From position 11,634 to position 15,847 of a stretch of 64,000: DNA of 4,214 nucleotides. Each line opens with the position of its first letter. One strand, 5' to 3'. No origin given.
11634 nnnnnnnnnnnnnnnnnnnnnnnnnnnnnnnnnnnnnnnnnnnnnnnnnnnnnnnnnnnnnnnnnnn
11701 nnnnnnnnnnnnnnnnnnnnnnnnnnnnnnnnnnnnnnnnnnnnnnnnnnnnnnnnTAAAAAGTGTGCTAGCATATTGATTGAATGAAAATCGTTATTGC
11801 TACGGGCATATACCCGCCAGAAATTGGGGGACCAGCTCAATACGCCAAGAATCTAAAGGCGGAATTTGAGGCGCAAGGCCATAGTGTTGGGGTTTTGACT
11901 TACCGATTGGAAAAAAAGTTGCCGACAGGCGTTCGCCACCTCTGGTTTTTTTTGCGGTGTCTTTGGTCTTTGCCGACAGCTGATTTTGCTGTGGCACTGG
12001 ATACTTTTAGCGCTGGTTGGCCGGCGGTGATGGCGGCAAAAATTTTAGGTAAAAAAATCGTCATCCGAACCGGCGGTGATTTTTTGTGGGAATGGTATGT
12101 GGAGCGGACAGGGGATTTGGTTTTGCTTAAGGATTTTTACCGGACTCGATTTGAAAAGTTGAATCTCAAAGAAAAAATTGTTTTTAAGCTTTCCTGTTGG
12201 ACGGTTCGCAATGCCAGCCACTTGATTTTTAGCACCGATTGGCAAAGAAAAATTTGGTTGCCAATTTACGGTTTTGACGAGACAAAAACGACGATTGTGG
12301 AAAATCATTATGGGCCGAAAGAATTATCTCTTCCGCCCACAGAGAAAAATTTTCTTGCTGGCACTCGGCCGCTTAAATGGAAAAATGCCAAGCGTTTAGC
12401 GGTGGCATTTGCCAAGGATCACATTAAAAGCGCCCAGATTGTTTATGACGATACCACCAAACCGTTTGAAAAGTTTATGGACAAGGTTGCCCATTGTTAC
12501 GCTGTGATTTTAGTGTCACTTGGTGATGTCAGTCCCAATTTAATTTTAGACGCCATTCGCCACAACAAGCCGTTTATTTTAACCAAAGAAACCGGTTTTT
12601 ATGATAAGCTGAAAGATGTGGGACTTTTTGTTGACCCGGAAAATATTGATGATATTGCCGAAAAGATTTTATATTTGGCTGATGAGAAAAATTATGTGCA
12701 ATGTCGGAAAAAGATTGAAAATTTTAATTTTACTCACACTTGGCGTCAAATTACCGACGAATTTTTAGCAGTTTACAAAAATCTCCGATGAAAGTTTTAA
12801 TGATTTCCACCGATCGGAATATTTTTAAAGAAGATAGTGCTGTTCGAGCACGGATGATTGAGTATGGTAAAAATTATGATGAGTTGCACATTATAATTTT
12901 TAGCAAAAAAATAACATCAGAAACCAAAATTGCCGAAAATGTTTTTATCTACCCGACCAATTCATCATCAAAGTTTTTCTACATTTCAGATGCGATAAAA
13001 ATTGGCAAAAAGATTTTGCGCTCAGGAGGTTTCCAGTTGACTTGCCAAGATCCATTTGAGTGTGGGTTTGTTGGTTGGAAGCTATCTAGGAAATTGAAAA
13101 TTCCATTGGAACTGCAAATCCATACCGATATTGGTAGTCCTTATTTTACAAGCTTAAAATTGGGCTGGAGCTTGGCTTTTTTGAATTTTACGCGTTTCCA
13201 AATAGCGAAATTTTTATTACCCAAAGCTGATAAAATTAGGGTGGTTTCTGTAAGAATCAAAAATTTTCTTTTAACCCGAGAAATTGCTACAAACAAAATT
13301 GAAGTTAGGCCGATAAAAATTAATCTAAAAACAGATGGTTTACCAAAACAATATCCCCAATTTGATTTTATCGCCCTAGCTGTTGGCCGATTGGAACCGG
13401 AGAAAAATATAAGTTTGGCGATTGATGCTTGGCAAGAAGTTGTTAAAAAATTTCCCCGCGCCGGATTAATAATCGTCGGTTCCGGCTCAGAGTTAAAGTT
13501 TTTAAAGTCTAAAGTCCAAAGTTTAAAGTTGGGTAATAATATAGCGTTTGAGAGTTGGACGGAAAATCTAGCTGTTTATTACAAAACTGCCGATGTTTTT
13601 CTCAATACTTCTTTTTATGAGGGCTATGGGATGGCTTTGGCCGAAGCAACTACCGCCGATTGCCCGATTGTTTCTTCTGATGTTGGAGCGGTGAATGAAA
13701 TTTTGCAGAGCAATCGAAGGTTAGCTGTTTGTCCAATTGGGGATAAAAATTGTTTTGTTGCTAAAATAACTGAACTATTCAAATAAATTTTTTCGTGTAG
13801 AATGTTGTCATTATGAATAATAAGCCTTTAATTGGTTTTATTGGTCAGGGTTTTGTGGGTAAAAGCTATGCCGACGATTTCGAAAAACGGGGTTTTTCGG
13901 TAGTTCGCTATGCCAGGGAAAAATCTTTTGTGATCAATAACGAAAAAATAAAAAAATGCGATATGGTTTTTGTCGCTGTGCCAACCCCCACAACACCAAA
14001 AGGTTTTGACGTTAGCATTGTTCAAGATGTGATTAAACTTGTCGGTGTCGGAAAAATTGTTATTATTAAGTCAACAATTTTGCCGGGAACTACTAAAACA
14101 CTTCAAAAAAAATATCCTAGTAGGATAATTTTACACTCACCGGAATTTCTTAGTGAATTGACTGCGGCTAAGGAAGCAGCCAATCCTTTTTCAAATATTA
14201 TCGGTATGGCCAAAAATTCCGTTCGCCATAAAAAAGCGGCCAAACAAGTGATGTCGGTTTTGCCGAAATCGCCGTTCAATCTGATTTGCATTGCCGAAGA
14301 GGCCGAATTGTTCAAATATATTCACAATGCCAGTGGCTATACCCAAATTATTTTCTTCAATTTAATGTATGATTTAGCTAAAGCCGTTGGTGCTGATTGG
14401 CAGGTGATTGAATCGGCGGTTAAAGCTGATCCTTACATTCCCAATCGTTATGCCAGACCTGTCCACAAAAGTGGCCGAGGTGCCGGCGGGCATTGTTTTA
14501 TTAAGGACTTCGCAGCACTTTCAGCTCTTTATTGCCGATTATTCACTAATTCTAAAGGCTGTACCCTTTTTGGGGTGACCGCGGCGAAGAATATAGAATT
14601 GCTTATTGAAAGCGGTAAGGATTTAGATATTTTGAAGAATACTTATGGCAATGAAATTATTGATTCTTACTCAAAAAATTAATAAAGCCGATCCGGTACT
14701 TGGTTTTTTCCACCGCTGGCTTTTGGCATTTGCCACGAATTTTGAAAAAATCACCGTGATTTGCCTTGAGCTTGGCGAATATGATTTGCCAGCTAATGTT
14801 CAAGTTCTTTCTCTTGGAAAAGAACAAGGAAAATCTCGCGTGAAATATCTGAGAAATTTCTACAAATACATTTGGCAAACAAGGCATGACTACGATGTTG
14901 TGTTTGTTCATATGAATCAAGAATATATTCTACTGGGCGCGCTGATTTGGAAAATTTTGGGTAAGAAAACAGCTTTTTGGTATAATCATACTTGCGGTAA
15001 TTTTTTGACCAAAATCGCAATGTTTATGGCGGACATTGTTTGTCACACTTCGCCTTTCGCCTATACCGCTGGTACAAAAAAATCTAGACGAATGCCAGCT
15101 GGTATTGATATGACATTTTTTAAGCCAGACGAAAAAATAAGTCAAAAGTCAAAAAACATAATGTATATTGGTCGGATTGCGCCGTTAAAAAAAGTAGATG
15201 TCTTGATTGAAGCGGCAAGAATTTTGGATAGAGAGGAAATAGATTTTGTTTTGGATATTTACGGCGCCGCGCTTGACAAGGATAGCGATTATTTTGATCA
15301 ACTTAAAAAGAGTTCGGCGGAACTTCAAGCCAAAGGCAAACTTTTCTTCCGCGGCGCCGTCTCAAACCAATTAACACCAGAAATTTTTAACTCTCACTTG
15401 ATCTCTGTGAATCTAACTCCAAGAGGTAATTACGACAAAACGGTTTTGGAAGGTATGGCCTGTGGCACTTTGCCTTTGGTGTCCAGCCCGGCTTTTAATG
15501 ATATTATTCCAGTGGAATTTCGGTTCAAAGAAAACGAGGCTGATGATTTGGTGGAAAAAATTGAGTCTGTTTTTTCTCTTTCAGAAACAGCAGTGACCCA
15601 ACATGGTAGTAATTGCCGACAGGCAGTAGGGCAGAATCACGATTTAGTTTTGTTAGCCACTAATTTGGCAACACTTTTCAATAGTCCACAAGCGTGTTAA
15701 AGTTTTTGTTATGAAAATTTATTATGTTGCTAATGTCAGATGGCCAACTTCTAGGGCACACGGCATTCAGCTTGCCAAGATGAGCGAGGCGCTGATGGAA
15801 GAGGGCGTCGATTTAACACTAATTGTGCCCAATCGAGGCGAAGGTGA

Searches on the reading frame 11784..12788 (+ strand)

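Call 46: search_protein_families(library=pfam, proteins=[window:11784-12788:+])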
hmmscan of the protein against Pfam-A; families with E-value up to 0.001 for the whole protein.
window:11784-12788:+ (335 aa): 3 families
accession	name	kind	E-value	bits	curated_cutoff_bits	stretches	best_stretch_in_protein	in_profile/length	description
PF13439.12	Glyco_transf_4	-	6.2e-07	30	28.5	1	14-174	1-164/170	Glycosyltransferase Family 4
PF13692.12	Glyco_trans_1_4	-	0.00055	20.6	27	0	234-300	73-141/142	Glycosyl transferases group 1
PF13579.12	Glyco_trans_4_4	-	0.00074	20.3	29.7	0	15-47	1-33/158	Glycosyl transferase 4-like domain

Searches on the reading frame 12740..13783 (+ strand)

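Call 46: search_protein_families(library=pfam, proteins=[window:12740-13783:+])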
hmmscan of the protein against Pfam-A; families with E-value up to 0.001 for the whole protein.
window:12740-13783:+ (348 aa): 4 families
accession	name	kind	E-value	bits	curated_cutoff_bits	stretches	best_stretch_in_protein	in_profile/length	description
PF00534.26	Glycos_transf_1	-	7e-29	101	26.4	1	209-347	15-156/172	Glycosyl transferases group 1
PF13692.12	Glyco_trans_1_4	-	5.8e-26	91.9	27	1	211-347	3-140/142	Glycosyl transferases group 1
PF20706.3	GT4-conflict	-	1.4e-08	34.5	26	1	180-322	163-320/385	Family 4 Glycosyltransferase in conflict systems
PF13439.12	Glyco_transf_4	-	0.00018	22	28.5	1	74-191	49-163/170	Glycosyltransferase Family 4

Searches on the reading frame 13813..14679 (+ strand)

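Call 4: search_protein_families(library=ncbifam, proteins=[window:13813-14679:+])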
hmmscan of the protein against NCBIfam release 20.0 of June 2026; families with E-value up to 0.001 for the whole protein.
window:13813-14679:+ (289 aa): 7 families
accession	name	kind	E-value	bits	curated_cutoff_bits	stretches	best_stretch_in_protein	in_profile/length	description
TIGR03026.1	NDP-sugDHase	subfamily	2.4e-34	118.8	189.8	1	44-239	72-275/413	nucleotide sugar dehydrogenase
NF011631.0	PRK15057.1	equivalog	1.2e-19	70.6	757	1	42-242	67-267/388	UDP-glucose 6-dehydrogenase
NF047673.2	TeichurnBiosyTuaD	equivalog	2.6e-17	63.1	700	1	43-238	72-271/439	UDP-glucose 6-dehydrogenase TuaD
NF041297.1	UDPGDh_AglM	equivalog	4.5e-17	62.1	670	1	42-238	68-278/429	UDP-glucose 6-dehydrogenase AglM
NF040825.1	UDPMaNacDH_Arch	equivalog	2.9e-06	26.4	750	1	41-233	68-263/418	UDP-N-acetyl-D-mannosamine dehydrogenase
NF011729.0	PRK15182.1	equivalog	0.00026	19.9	592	1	31-95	59-128/425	Vi polysaccharide biosynthesis UDP-N-acetylglucosamine C-6 dehydrogenase TviB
NF008286.0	PRK11064.1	equivalog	0.00081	18.1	459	0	29-99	56-131/420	UDP-N-acetyl-D-mannosamine dehydrogenase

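Call 5: search_protein_families(library=pfam, proteins=[window:13813-14679:+])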
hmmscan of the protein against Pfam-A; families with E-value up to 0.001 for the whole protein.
window:13813-14679:+ (289 aa): 3 families
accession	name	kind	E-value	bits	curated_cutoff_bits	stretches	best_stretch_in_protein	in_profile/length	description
PF03721.20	UDPG_MGDP_dh_N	-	8.4e-16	58.5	27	1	43-138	71-181/187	UDP-glucose/GDP-mannose dehydrogenase family, NAD binding domain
PF00984.24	UDPG_MGDP_dh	-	4.1e-15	56.1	25.4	1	162-240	1-75/94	UDP-glucose/GDP-mannose dehydrogenase family, central domain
PF03446.21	NAD_binding_2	-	3.1e-05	24.5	21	1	7-101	2-107/161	NAD binding domain of 6-phosphogluconate dehydrogenase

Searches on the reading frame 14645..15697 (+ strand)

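Call 46: search_protein_families(library=pfam, proteins=[window:14645-15697:+])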
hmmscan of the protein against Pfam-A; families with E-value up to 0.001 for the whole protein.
window:14645-15697:+ (351 aa): 4 families
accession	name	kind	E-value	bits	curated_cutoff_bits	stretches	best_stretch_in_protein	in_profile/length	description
PF00534.26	Glycos_transf_1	-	4.7e-16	59.2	26.4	1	158-315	4-161/172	Glycosyl transferases group 1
PF13692.12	Glyco_trans_1_4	-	1e-10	42.5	27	1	170-309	2-139/142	Glycosyl transferases group 1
PF13477.12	Glyco_trans_4_2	-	0.00048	20.8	23.4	0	21-106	12-98/139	Glycosyl transferase 4-like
PF13524.12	Glyco_trans_1_2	-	0.00091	19.6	25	0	202-334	16-135/144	Glycosyl transferase-like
